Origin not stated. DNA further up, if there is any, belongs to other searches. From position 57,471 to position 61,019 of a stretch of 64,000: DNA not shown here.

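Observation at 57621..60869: Orphan 1082-aa CbbO/NorD-like VWA protein with an ~800-aa uncharacterised N-terminal region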

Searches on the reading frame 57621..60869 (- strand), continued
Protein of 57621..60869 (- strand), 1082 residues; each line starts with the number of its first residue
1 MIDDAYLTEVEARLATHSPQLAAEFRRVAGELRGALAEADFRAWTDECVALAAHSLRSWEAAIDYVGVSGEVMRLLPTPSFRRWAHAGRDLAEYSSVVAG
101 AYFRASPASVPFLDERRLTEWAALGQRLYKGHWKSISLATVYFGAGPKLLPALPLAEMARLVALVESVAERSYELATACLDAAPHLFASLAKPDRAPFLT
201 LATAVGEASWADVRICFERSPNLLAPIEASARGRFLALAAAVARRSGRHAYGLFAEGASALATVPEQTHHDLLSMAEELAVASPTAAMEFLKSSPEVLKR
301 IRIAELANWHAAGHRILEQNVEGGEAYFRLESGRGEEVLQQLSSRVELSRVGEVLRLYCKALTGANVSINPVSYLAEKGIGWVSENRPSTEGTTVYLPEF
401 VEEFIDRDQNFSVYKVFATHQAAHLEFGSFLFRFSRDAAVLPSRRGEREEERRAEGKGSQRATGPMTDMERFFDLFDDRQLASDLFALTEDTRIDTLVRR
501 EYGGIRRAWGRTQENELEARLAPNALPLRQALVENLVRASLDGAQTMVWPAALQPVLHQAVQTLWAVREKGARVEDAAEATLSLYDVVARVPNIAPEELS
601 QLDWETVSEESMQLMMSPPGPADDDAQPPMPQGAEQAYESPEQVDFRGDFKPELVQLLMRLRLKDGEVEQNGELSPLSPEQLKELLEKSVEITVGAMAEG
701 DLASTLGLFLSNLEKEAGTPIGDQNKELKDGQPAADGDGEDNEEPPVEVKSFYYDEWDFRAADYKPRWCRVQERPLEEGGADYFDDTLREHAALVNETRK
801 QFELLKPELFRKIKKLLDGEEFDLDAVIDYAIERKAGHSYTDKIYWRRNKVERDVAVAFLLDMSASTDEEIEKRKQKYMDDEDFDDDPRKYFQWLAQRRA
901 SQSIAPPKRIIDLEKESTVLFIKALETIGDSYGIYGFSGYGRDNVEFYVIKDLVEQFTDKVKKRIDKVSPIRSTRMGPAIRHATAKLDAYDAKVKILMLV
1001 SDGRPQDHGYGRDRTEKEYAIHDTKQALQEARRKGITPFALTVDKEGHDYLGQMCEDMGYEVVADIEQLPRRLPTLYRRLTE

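Call 51: find_homologous_proteins(query=P0228)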
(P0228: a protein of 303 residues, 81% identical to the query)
Query P0228 (303 aa): 8000 proteins with E <= 0.001 among 8000 candidates; the best 120 are listed.
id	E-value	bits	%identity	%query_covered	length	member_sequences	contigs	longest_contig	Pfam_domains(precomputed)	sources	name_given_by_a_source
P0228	2.9e-199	678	100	100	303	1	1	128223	PF08406.17,PF07728.21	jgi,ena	-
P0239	1.4e-183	627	91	100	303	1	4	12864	PF08406.17,PF07728.21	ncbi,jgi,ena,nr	ncbi:MAG TPA: CbbQ/NirQ/NorQ/GpvN family protein [Dehalococcoidia bacterium]|nr:CbbQ/NirQ/NorQ/GpvN 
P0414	1.7e-183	627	91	100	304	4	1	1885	PF08406.17,PF07728.21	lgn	-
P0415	2.3e-183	626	92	100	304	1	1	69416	PF08406.17,PF07728.21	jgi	jgi:nitric oxide reductase NorQ protein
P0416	3.2e-182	622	91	100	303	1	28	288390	PF08406.17,PF07728.21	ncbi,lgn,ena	-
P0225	4.5e-178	609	90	100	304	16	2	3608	PF08406.17,PF07728.21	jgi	jgi:nitric oxide reductase NorQ protein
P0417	5.6e-177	605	90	100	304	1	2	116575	PF08406.17,PF07728.21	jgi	-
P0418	5.7e-177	605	90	100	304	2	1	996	PF08406.17,PF07728.21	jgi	jgi:nitric oxide reductase NorQ protein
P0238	1.9e-176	604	89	100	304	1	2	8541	PF08406.17,PF07728.21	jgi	jgi:nitric oxide reductase NorQ protein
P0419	2.8e-174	596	87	100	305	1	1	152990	PF08406.17,PF07728.21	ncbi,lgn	-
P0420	1.3e-173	594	88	100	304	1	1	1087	PF08406.17,PF07728.21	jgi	jgi:nitric oxide reductase NorQ protein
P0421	1.6e-173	594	88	100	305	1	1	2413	PF08406.17,PF07728.21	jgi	jgi:nitric oxide reductase NorQ protein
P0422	2.0e-173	594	88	100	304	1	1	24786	PF08406.17,PF07728.21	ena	-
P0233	3.5e-173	593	89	98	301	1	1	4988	PF08406.17,PF07728.21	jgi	jgi:nitric oxide reductase NorQ protein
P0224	3.5e-173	593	88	100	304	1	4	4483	PF08406.17,PF07728.21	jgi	jgi:nitric oxide reductase NorQ protein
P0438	1.4e-170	584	86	100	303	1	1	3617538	PF08406.17,PF07728.21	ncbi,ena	-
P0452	9.5e-169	578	85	100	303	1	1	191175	PF08406.17,PF07728.21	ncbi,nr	ncbi:MAG: CbbQ/NirQ/NorQ/GpvN family protein [Dehalococcoidia bacterium]|nr:CbbQ/NirQ/NorQ/GpvN fami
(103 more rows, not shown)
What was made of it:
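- Tried and rejected: A second search with the CbbQ of an unlinked locus found the 3,617,538-bp match (call 51).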

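Call 52: find_encoding_contigs(protein=P0438, flank=10000, max_places=2)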
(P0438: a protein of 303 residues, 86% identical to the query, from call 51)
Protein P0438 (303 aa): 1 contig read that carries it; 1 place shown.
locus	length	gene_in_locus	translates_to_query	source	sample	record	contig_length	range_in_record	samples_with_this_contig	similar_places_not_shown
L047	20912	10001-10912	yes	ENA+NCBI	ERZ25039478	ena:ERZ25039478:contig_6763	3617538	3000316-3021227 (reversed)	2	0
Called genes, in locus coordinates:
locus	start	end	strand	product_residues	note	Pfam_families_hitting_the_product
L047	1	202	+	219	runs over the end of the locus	PF13561:adh_short_C2, PF00106:adh_short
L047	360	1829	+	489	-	PF08245:Mur_ligase_M, PF08353:MurT_C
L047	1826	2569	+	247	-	PF07685:GATase_3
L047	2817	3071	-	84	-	-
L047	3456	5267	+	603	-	-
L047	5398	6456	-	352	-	PF00586:AIRS, PF02769:AIRS_C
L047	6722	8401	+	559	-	PF00196:GerE, PF00930:DPPIV_N (faint), PF07676:PD40 (faint), PF26550:Tricorn_2nd (weak), PF26549:Tricorn_N (weak)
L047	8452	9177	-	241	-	PF00106:adh_short, PF13561:adh_short_C2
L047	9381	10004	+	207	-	PF01121:CoaE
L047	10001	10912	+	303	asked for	PF07728:AAA_5, PF08406:CbbQ_C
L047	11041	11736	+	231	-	PF00160:Pro_isomerase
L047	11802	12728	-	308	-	PF03631:Virul_fac_BrkB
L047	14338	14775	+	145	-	PF00378:ECH_1, PF16113:ECH_2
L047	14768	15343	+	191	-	-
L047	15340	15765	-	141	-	PF01850:PIN (weak), PF13470:PIN_3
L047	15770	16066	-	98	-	PF02604:PhdYeFM_antitox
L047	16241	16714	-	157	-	PF00211:Guanylate_cyc (weak)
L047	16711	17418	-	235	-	PF13349:DUF4097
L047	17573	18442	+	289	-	PF00561:Abhydrolase_1, PF12146:Hydrolase_4 (weak), PF12697:Abhydrolase_6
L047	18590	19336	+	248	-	-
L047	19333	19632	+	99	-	PF13561:adh_short_C2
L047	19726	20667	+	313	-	-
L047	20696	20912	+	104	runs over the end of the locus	PF01909:NTP_transf_2, PF18765:Polbeta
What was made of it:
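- A same-clade chromosome retains cbbQ (call 52).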

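Call 60: search_solved_structures(query=A1, max_evalue=0.01, show_alignments=1)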
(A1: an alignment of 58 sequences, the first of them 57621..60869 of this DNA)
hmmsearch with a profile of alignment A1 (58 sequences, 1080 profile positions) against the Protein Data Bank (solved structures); distinct sequences matched with E-value up to 0.01: 2.
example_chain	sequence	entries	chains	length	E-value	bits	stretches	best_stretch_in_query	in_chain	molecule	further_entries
9qhd_G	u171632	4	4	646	8.1e-44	152.8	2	906-1078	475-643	Nitric oxide reductase NorD protein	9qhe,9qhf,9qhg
9qh6_G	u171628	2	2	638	1.8e-37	131.8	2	907-1079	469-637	von Willebrand factor, type A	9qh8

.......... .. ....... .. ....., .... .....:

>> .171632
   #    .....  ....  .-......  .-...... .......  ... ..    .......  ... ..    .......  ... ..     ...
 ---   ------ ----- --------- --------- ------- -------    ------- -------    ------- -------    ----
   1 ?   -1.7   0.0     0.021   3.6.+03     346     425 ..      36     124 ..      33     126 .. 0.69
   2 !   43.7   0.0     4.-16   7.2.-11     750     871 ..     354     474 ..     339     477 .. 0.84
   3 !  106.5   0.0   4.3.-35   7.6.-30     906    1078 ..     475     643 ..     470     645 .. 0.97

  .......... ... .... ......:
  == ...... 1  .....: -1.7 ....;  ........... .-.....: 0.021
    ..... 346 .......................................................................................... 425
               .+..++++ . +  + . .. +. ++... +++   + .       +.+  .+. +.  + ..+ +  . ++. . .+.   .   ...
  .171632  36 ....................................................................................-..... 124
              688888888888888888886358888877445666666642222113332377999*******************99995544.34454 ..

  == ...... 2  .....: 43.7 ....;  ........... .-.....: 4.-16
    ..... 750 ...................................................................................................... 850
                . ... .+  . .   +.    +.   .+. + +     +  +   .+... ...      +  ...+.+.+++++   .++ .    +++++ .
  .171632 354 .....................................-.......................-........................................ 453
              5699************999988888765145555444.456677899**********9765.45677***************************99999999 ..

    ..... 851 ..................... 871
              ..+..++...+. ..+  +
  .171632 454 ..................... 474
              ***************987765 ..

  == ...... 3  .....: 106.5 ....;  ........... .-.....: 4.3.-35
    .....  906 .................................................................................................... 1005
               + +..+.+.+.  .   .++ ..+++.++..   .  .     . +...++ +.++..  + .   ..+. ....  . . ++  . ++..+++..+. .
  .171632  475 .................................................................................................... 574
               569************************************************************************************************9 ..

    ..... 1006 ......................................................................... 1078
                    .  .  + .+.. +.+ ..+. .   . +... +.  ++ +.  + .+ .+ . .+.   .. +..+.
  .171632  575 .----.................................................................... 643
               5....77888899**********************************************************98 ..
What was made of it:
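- On CbbO/NorD-type VWA adaptors of CbbQ/NorQ (MoxR-class) ATPases: Sequence alignment of 750-871 with NorD 354-474 (call 60).
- Closest known: NorD. Different: NorD is 638-646 aa. N-domain similarity is not significant at sequence level (call 60).
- The N-domain match to NorD's N-domain is not significant (call 60).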

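Call 85: find_encoding_contigs(protein=P0391, flank=10000, max_places=2)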
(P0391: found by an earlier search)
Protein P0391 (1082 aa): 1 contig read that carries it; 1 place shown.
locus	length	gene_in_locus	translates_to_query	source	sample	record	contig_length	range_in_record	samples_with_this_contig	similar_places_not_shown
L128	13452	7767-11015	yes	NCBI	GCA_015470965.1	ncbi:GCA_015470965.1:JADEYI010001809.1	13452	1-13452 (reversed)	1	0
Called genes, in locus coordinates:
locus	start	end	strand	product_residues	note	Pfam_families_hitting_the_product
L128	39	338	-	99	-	-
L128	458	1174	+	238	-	PF00376:MerR, PF12728:HTH_17, PF13411:MerR_1 (weak)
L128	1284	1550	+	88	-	-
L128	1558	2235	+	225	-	PF13241:NAD_binding_7, PF14824:Sirohm_synth_M (weak)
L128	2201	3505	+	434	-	PF05201:GlutR_N, PF01488:Shikimate_DH, PF03807:F420_oxidored (faint), PF00745:GlutR_dimer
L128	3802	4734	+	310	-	PF01379:Porphobil_deam, PF03900:Porphobil_deamC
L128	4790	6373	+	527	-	PF00590:TP_methylase, PF02602:HEM4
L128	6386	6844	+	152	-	PF00583:Acetyltransf_1, PF21926:FeeM (faint), PF13673:Acetyltransf_10, PF13508:Acetyltransf_7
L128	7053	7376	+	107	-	PF04255:DUF433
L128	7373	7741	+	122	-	PF18480:DUF5615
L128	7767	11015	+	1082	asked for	PF00092:VWA (weak)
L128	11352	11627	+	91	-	-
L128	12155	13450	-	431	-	?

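Call 103: find_encoding_contigs(protein=P0452, flank=10000, max_places=1)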
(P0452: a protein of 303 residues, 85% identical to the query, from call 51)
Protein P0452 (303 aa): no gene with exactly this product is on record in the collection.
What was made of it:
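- Tried and rejected: A look-up of a second NCBI CbbQ (P0452) also failed (call 103).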

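Call 104: find_encoding_contigs(protein=P0416, flank=10000, max_places=6)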
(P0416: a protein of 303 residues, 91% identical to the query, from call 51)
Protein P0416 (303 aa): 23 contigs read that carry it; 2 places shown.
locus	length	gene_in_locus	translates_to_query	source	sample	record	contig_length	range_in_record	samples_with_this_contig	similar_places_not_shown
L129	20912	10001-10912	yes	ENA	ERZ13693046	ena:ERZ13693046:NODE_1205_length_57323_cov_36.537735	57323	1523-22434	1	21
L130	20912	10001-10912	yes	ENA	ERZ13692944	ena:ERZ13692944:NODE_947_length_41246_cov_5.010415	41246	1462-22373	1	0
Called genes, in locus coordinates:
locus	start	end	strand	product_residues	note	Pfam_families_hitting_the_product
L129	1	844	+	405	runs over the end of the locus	PF00180:Iso_dh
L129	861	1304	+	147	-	PF20393:Pro_CA_2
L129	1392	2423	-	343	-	PF00005:ABC_tran, PF08352:oligo_HPY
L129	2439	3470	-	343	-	PF00005:ABC_tran, PF02463:SMC_N (faint), PF13304:AAA_21 (weak), PF08352:oligo_HPY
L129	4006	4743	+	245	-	PF01925:TauE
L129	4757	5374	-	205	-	PF00510:COX3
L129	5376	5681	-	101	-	PF03626:COX4_pro (weak)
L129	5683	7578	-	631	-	PF00115:COX1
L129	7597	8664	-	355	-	PF00116:COX2, PF13473:Cupredoxin_1, PF00127:Copper-bind (weak)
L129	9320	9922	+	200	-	PF01121:CoaE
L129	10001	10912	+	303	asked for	PF07728:AAA_5, PF08406:CbbQ_C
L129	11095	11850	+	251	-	PF00160:Pro_isomerase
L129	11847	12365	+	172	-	-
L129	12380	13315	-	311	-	PF03631:Virul_fac_BrkB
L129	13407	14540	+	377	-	PF00696:AA_kinase, PF01472:PUA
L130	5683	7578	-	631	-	PF00115:COX1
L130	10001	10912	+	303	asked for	PF07728:AAA_5, PF08406:CbbQ_C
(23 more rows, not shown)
